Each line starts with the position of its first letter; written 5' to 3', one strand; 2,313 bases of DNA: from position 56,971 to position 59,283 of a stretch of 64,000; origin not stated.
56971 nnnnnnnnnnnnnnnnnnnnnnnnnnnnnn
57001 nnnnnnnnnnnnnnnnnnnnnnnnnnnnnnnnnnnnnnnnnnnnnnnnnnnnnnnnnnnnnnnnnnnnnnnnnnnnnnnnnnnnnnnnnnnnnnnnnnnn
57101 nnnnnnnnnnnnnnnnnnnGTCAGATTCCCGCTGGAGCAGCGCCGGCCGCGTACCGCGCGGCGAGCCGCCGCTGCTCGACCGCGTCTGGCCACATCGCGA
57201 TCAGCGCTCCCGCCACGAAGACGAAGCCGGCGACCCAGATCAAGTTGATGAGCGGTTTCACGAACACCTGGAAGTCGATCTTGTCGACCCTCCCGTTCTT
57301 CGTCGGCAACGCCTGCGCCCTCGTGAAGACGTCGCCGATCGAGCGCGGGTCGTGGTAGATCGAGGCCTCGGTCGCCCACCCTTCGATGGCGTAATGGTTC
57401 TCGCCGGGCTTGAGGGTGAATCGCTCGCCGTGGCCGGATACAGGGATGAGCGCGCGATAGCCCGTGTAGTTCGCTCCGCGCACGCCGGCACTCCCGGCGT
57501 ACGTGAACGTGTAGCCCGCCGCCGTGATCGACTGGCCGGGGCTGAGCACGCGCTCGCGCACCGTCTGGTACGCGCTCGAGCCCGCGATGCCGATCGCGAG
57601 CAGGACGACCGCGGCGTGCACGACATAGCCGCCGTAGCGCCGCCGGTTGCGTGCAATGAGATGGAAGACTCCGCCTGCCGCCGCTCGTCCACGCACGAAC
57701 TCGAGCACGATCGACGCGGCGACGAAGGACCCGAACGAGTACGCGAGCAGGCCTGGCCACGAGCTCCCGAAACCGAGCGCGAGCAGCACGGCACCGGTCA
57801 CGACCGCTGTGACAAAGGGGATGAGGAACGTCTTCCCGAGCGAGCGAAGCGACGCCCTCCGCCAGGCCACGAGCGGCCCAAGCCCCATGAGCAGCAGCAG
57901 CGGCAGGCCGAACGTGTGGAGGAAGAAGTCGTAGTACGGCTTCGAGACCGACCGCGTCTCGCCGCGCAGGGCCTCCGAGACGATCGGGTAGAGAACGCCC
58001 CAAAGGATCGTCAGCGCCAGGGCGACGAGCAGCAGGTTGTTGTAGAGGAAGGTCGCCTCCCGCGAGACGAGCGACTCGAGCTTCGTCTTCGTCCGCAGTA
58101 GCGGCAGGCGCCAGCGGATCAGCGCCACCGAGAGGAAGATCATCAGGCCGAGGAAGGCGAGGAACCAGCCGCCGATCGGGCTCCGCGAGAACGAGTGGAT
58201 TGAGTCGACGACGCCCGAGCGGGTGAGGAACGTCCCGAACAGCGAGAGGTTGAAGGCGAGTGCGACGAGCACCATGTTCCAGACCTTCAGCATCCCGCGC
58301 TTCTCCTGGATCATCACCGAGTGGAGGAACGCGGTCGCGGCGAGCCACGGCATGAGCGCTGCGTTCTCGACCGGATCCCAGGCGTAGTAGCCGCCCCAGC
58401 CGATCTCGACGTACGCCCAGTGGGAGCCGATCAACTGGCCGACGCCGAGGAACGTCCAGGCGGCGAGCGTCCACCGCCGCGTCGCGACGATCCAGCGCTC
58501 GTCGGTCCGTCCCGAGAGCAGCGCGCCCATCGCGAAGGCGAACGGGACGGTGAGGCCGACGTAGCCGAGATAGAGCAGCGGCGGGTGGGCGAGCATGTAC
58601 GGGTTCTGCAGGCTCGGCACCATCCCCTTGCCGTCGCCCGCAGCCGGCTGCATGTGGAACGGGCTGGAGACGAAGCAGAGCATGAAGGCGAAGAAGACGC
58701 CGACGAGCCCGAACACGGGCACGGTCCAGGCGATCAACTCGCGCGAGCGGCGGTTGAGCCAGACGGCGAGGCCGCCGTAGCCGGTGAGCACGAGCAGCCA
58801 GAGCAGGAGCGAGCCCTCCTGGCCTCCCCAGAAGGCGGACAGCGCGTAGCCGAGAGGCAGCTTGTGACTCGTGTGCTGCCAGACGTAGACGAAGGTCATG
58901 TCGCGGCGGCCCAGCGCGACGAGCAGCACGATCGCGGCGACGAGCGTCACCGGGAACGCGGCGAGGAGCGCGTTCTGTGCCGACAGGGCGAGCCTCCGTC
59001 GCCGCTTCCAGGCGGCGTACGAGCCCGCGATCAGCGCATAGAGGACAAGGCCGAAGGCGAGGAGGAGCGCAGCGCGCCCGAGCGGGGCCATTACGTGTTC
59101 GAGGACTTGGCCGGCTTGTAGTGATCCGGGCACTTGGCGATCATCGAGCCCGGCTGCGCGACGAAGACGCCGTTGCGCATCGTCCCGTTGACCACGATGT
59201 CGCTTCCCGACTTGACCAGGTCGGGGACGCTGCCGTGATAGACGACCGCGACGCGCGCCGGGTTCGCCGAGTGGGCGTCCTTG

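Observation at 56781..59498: Variant System I cytochrome c maturation: CcmE with CxxxY, CcmF and a short CcmI-like protein, no CcmH, in an actinobacterial-type genome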

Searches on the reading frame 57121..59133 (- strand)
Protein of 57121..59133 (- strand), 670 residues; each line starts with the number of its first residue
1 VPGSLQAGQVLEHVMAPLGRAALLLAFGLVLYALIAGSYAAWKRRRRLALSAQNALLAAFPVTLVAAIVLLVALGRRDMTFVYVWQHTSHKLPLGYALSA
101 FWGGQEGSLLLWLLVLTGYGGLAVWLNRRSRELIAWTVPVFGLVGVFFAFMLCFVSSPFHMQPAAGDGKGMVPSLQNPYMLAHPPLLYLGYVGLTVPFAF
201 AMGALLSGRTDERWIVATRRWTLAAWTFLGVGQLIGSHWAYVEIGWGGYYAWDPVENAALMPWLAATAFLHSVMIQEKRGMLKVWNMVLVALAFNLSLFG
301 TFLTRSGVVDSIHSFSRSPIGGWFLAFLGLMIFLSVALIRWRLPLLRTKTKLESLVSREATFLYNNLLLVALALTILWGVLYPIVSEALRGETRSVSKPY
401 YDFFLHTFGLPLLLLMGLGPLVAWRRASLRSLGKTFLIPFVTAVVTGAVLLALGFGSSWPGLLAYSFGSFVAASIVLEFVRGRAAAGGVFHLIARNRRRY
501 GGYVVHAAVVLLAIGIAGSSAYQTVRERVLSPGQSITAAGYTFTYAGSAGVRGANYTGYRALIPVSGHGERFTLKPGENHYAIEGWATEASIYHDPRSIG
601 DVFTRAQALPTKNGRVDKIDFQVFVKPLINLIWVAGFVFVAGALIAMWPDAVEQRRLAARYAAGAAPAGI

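Call 3: search_protein_families(library=pfam, proteins=[window:57121-59133:-], max_evalue=0.01)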
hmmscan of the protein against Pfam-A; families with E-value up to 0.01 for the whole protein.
window:57121-59133:- (670 aa): 2 families
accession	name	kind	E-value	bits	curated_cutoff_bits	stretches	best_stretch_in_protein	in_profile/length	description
PF16327.10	CcmF_C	-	2.8e-54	185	28.7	1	325-647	1-320/323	Cytochrome c-type biogenesis protein CcmF C-terminal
PF01578.25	Cytochrom_C_asm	-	7.6e-32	111.1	29.9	1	102-306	1-206/212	Cytochrome C assembly protein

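Call 4: search_protein_families(library=ncbifam, proteins=[window:57121-59133:-], max_evalue=0.01)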
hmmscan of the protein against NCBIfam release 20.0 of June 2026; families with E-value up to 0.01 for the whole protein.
window:57121-59133:- (670 aa): 4 families
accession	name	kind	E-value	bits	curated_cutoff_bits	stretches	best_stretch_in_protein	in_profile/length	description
TIGR00353.1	nrfE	subfamily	2.4e-121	406.4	569.05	1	69-649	4-574/578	heme lyase CcmF/NrfE family subunit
TIGR03145.1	cyt_nit_nrfE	subfamily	6.6e-115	385.2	927.3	1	16-648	3-631/631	heme lyase NrfEFG subunit NrfE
NF007691.0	PRK10369.1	subfamily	5.3e-95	319.3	394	1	18-649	7-567/573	heme lyase NrfEFG subunit NrfE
TIGR03144.1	cytochr_II_ccsB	equivalog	1.1e-08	35.1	187.6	1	221-307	163-247/252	c-type cytochrome biogenesis protein CcsB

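Call 36: search_protein_representatives(protein=window:57121-59091:-)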
Query: 656 residues. Proteins with E-value up to 0.001 (for the whole library): 11515; up to 1e-10: 7345; up to 1e-30: 3504. The best 150 are listed.
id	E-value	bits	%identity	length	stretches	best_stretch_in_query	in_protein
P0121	6.9e-251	851.2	84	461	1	1-461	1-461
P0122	4.0e-237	805.7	63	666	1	2-649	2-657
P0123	2.7e-187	641.1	59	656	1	1-637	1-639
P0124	2.1e-182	624.9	94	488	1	62-359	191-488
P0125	6.2e-180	616.7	75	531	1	2-383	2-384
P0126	6.0e-154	530.9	64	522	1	128-530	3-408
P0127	1.2e-150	520.0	44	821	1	2-654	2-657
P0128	1.4e-148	513.1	53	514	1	153-646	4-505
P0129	2.1e-145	502.6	43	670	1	4-650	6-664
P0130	1.3e-143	496.7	41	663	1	1-637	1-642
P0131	3.3e-143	495.4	71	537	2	52-308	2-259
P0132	1.8e-142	492.9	57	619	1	152-553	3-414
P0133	2.4e-141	489.2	42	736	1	4-640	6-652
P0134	1.1e-139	483.7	41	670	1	1-641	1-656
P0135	5.8e-139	481.3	42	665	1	4-653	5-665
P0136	5.9e-139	481.3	47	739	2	1-532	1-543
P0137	1.7e-137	476.5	43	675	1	10-645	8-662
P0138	1.8e-137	476.4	43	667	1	2-633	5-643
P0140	9.0e-137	474.1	42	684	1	4-652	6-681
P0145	1.4e-134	466.9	46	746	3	4-443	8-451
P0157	4.3e-132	458.6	46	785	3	3-450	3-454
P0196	1.9e-121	423.5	46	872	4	152-444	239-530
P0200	6.5e-121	421.7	44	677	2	1-531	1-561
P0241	1.6e-114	400.6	47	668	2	4-423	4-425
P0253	2.6e-112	393.3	49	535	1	153-644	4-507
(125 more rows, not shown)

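Call 37: list_cluster_members(proteins=[P0122, P0123, P0127, P0129, P0130, P0133, P0134, P0135, P0137, P0138])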
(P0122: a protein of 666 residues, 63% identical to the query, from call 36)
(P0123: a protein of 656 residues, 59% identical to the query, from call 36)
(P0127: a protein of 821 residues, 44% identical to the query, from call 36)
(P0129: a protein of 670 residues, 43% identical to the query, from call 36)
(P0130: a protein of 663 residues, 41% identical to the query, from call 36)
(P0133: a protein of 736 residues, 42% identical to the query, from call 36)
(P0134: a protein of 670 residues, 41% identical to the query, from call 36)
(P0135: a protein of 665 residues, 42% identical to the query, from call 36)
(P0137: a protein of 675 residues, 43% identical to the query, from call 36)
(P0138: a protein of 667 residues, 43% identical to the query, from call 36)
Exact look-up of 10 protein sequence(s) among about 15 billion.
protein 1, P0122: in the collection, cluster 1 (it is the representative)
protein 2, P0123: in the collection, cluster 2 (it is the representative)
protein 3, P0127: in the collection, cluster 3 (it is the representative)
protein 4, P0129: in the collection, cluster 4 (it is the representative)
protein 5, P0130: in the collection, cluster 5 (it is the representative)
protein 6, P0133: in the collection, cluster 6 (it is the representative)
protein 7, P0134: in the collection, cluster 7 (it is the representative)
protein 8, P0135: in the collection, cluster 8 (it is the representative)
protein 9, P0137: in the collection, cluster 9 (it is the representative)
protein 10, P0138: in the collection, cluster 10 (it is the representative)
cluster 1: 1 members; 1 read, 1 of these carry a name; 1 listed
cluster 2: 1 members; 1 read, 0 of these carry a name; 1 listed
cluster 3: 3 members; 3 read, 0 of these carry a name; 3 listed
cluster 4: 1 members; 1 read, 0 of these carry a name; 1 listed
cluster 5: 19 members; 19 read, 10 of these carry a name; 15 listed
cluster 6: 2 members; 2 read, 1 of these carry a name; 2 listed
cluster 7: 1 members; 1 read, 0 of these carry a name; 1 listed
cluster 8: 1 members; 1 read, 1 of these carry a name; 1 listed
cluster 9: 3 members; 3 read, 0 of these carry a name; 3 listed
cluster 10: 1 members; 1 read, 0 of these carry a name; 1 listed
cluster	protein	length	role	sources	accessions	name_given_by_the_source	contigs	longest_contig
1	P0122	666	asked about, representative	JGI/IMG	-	cytochrome c-type biogenesis protein CcmF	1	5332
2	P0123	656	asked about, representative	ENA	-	-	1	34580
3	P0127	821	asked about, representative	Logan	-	-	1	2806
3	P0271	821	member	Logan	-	-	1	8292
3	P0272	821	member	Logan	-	-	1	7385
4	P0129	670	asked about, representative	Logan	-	-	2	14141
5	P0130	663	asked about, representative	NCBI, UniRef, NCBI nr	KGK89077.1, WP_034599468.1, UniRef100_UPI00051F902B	cytochrome C biogenesis protein [Desulfosporosinus sp. HMP52] | heme lyase CcmF/NrfE family subunit n=1 Tax=Desulfosporosinus sp. HMP52 TaxID=1487923 ... | heme lyase CcmF/NrfE family subunit [Desulfosporosinus sp. HMP52]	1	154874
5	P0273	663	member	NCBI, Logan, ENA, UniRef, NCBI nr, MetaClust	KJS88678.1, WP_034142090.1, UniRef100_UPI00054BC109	heme lyase CcmF/NrfE family subunit [Desulfosporosinus sp. BICA1-9] | heme lyase CcmF/NrfE family subunit n=1 Tax=Desulfosporosinus sp. BICA1-9 TaxID=1531958 ... | \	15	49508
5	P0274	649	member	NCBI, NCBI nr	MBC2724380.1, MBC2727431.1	MAG: heme lyase CcmF/NrfE family subunit [Desulfosporosinus sp.] | heme lyase CcmF/NrfE family subunit [Desulfosporosinus sp.]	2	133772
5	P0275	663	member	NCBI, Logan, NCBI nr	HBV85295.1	MAG TPA: cytochrome C biogenesis protein [Desulfosporosinus sp.] | cytochrome C biogenesis protein [Desulfosporosinus sp.]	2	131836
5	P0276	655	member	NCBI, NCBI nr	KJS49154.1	MAG: cytochrome C biogenesis protein [Peptococcaceae bacterium BRH_c23]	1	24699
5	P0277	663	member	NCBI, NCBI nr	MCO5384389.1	MAG: heme lyase CcmF/NrfE family subunit [Desulfosporosinus sp.] | heme lyase CcmF/NrfE family subunit [Desulfosporosinus sp.]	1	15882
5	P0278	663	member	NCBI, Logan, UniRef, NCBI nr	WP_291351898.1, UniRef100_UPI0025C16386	heme lyase CcmF/NrfE family subunit [Desulfosporosinus sp.] | heme lyase CcmF/NrfE family subunit n=1 Tax=Desulfosporosinus sp. TaxID=157907 ...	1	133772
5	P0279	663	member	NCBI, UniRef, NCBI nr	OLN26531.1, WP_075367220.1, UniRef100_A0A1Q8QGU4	heme lyase CcmF/NrfE family subunit [Desulfosporosinus metallidurans] | Cytochrome c heme lyase subunit CcmF n=1 Tax=Desulfosporosinus metallidurans ...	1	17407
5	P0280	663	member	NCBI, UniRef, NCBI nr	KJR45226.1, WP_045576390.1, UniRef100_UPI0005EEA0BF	Cytochrome c heme lyase subunit CcmF [Desulfosporosinus sp. I2] | heme lyase CcmF/NrfE family subunit n=1 Tax=Desulfosporosinus sp. I2 TaxID=1617025 ... | heme lyase CcmF/NrfE family subunit [Desulfosporosinus sp. I2]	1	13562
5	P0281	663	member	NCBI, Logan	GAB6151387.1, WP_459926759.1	heme lyase CcmF/NrfE family subunit [Desulfosporosinus burensis]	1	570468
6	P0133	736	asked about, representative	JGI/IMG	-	cytochrome c-type biogenesis protein CcmF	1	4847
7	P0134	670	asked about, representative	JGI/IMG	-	-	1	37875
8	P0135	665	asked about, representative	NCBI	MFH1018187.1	MAG: heme lyase CcmF/NrfE family subunit [Pseudomonadota bacterium]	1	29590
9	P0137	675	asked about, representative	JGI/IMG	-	-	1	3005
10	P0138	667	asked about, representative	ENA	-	-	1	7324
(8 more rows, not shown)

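Call 38: find_encoding_contigs(protein=P0123, flank=10000, max_places=2)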
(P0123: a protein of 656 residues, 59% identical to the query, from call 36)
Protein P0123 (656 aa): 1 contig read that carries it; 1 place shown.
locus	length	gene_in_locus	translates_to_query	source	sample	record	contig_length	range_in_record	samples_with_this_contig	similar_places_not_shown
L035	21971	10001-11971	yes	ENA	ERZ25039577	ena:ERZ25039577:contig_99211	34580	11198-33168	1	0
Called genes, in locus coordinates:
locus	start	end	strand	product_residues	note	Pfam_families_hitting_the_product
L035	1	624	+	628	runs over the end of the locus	PF01368:DHH, PF02272:DHHA1, PF17768:RecJ_OB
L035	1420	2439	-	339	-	-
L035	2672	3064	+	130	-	PF28438:RelA_RIS, PF13291:ACT_4, PF01842:ACT (weak)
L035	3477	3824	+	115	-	-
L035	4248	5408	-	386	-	PF02878:PGM_PMM_I, PF02879:PGM_PMM_II, PF02880:PGM_PMM_III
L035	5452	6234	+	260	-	PF00211:Guanylate_cyc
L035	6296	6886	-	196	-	-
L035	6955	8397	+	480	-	PF07719:TPR_2 (faint), PF17874:TPR_MalT, PF13424:TPR_12 (weak)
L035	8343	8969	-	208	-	PF01261:AP_endonuc_2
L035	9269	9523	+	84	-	-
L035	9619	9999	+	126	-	PF03100:CcmE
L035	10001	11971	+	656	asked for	PF01578:Cytochrom_C_asm, PF16327:CcmF_C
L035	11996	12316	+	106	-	-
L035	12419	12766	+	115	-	-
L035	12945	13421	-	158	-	-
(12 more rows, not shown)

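Call 40: find_encoding_contigs(protein=P0129, flank=10000, max_places=1)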
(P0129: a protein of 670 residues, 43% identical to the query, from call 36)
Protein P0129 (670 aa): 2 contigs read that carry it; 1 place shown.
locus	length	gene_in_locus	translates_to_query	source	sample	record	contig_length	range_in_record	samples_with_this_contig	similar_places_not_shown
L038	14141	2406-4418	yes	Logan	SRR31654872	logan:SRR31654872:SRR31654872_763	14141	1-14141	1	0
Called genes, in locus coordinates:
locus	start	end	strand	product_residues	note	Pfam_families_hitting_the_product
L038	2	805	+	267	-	?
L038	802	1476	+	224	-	PF01061:ABC2_membrane (weak), PF03379:CcmB, PF12698:ABC2_membrane_3 (weak)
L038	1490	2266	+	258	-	PF01578:Cytochrom_C_asm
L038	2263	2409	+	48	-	-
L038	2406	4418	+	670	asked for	PF01578:Cytochrom_C_asm, PF16327:CcmF_C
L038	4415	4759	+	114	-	-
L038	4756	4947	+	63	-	-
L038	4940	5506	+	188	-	-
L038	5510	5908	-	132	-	-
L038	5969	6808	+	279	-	-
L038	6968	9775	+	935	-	PF13620:CarboxypepD_reg, PF13715:CarbopepD_reg_2, PF07715:Plug, PF00593:TonB_dep_Rec_b-barrel, PF14905:OMP_b-brl_3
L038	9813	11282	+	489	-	-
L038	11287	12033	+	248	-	-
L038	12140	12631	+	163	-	PF01451:LMWPc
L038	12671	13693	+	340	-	PF00800:PDT, PF01842:ACT (weak)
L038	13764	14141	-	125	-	?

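Call 41: find_encoding_contigs(protein=P0134, flank=10000, max_places=1)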
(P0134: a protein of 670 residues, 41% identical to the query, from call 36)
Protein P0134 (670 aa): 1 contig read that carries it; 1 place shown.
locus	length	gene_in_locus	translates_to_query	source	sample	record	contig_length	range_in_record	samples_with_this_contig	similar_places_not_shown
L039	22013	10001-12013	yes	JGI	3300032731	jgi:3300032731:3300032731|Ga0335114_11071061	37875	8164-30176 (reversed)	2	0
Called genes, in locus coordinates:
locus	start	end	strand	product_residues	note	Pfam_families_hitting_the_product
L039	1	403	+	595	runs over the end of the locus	PF00501:AMP-binding, PF23562:AMP-binding_C_3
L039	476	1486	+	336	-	PF01210:NAD_Gly3P_dh_N, PF02558:ApbA, PF03446:NAD_binding_2 (weak), PF03807:F420_oxidored (weak), PF02153:PDH_N (weak), PF07479:NAD_Gly3P_dh_C, PF20618:GPD_NAD_C_bact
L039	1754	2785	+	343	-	PF01368:DHH, PF02272:DHHA1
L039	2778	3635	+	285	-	PF02401:LYTB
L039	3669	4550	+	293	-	PF01680:SOR_SNZ, PF05690:ThiG (weak)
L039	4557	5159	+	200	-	PF03575:Peptidase_S51 (faint), PF01174:SNO, PF07685:GATase_3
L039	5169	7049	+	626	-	PF13292:DXP_synthase_N, PF02779:Transket_pyr, PF17147:PFOR_II (faint), PF02780:Transketolase_C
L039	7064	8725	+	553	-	PF01642:MM_CoA_mutase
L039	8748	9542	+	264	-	PF19567:CpsB_CapC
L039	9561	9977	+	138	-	PF03100:CcmE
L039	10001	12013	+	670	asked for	PF01578:Cytochrom_C_asm, PF16327:CcmF_C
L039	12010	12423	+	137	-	PF24463:DUF7577 (weak), PF13240:Zn_Ribbon_1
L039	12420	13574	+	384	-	-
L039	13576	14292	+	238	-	PF00005:ABC_tran, PF13304:AAA_21 (weak)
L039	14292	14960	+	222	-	PF03379:CcmB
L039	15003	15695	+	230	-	PF01578:Cytochrom_C_asm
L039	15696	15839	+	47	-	-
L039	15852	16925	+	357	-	-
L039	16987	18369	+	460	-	PF01171:ATP_bind_3, PF11734:TilS_C (weak)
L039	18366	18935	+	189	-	PF00156:Pribosyltran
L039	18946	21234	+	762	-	PF06480:FtsH_ext, PF00004:AAA, PF17862:AAA_lid_3, PF01434:Peptidase_M41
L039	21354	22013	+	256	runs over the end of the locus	PF00809:Pterin_bind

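Call 42: find_encoding_contigs(protein=P0281, flank=10000, max_places=1)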
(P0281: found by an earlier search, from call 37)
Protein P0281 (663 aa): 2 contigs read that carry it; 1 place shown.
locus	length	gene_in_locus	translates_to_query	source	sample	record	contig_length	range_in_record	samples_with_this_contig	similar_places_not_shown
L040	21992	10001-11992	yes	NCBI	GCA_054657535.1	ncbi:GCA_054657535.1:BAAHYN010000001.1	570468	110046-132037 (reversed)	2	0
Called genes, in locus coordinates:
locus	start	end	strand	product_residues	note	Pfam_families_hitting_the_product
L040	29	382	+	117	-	-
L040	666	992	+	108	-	PF02694:UPF0060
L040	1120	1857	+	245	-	PF00072:Response_reg, PF00486:Trans_reg_C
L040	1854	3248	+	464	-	PF00672:HAMP, PF00512:HisKA, PF02518:HATPase_c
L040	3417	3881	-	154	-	-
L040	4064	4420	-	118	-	PF00391:PEP-utilizers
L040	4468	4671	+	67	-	-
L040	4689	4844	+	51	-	-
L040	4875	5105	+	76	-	-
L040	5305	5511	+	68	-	-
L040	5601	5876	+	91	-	-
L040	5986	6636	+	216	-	PF13635:DUF4143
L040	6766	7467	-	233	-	PF01841:Transglut_core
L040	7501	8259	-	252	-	PF12833:HTH_18, PF00165:HTH_AraC (weak)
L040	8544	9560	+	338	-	-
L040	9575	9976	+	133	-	PF03100:CcmE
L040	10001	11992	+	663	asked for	PF01578:Cytochrom_C_asm, PF16327:CcmF_C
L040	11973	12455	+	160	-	PF03918:CcmH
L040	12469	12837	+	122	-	-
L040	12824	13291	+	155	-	-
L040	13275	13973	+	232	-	PF00005:ABC_tran, PF13304:AAA_21 (weak)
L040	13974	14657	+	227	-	PF01061:ABC2_membrane, PF03379:CcmB, PF12698:ABC2_membrane_3 (weak)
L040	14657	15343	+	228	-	PF01578:Cytochrom_C_asm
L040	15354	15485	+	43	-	-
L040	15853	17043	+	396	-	PF03239:FTR1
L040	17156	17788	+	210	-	PF10634:Iron_transport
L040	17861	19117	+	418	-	PF10080:FtrD-like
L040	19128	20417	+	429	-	PF12704:MacB_PCD, PF02687:FtsX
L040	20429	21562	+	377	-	PF12704:MacB_PCD, PF02687:FtsX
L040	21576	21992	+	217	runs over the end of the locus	PF02463:SMC_N (weak), PF00005:ABC_tran, PF13304:AAA_21 (faint)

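Call 52: list_cluster_members(proteins=[P0136, P0145, P0157, P0196, P0241, P0253, P0128, P0132, P0200, P0140])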
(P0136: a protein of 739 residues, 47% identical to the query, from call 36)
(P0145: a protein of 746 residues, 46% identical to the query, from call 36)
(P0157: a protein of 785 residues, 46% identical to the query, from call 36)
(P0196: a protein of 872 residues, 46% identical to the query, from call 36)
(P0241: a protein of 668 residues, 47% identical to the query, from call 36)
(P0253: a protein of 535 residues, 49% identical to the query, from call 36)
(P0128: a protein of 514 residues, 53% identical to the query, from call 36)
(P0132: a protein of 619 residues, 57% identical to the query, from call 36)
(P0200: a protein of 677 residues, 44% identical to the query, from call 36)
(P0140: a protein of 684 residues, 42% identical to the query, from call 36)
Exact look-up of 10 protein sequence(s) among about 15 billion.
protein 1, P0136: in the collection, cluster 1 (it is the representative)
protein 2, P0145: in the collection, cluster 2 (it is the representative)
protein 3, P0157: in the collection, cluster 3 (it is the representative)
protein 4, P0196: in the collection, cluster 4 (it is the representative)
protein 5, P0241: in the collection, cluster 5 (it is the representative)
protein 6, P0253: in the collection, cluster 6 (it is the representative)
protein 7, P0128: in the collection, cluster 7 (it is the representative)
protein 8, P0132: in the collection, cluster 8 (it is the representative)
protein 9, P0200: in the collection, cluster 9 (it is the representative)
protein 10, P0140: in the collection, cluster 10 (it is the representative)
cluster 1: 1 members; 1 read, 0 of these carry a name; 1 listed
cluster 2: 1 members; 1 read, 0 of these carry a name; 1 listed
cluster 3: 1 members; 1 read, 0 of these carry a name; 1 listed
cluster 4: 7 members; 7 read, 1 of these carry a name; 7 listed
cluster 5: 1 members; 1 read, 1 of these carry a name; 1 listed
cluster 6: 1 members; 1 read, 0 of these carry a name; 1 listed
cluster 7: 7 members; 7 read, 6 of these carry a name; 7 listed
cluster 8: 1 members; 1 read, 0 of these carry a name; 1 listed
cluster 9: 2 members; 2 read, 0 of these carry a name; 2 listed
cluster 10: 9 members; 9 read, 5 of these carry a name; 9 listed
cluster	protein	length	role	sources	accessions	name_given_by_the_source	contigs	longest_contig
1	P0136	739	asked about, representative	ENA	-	-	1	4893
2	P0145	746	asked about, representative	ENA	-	-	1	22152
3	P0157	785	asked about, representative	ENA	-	-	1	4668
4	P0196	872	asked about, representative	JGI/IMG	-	-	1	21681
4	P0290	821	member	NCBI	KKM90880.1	hypothetical protein LCGC14_1234190, partial [marine sediment metagenome]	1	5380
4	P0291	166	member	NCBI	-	-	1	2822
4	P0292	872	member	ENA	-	-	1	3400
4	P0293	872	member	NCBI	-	-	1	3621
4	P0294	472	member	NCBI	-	-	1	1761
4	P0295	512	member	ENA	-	-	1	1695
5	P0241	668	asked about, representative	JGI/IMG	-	cytochrome c biogenesis factor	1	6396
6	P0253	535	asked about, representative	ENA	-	-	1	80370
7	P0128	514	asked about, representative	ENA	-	-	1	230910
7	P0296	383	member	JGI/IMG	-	cytochrome c-type biogenesis protein CcmF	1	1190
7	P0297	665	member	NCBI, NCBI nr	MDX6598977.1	MAG: cytochrome c-type biosis protein CcmF [Gaiellales bacterium] | cytochrome c-type biosis protein CcmF [Gaiellales bacterium]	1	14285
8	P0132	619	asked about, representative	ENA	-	-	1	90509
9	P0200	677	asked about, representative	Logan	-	-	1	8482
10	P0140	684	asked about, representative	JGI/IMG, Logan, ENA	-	cytochrome c-type biogenesis protein CcmF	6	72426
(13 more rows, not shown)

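Call 53: find_encoding_contigs(protein=P0253, flank=10000, max_places=1)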
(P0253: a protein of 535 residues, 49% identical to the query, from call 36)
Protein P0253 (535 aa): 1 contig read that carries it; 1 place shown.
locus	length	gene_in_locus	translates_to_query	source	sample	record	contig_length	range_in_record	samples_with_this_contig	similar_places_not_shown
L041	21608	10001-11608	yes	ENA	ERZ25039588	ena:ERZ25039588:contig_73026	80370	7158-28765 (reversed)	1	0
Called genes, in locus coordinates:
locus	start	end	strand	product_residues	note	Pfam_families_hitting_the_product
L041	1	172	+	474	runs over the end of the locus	PF03631:Virul_fac_BrkB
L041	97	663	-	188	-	PF03437:BtpA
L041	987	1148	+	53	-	-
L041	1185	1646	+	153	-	-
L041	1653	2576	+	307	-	-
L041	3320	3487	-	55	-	-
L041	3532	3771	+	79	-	-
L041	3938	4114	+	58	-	-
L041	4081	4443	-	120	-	-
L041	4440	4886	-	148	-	PF04909:Amidohydro_2 (weak)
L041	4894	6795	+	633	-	PF04227:Indigoidine_A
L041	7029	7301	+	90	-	PF05853:BKACE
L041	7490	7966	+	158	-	PF05853:BKACE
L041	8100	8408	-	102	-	-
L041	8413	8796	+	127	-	PF13545:HTH_Crp_2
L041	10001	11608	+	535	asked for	PF01578:Cytochrom_C_asm, PF16327:CcmF_C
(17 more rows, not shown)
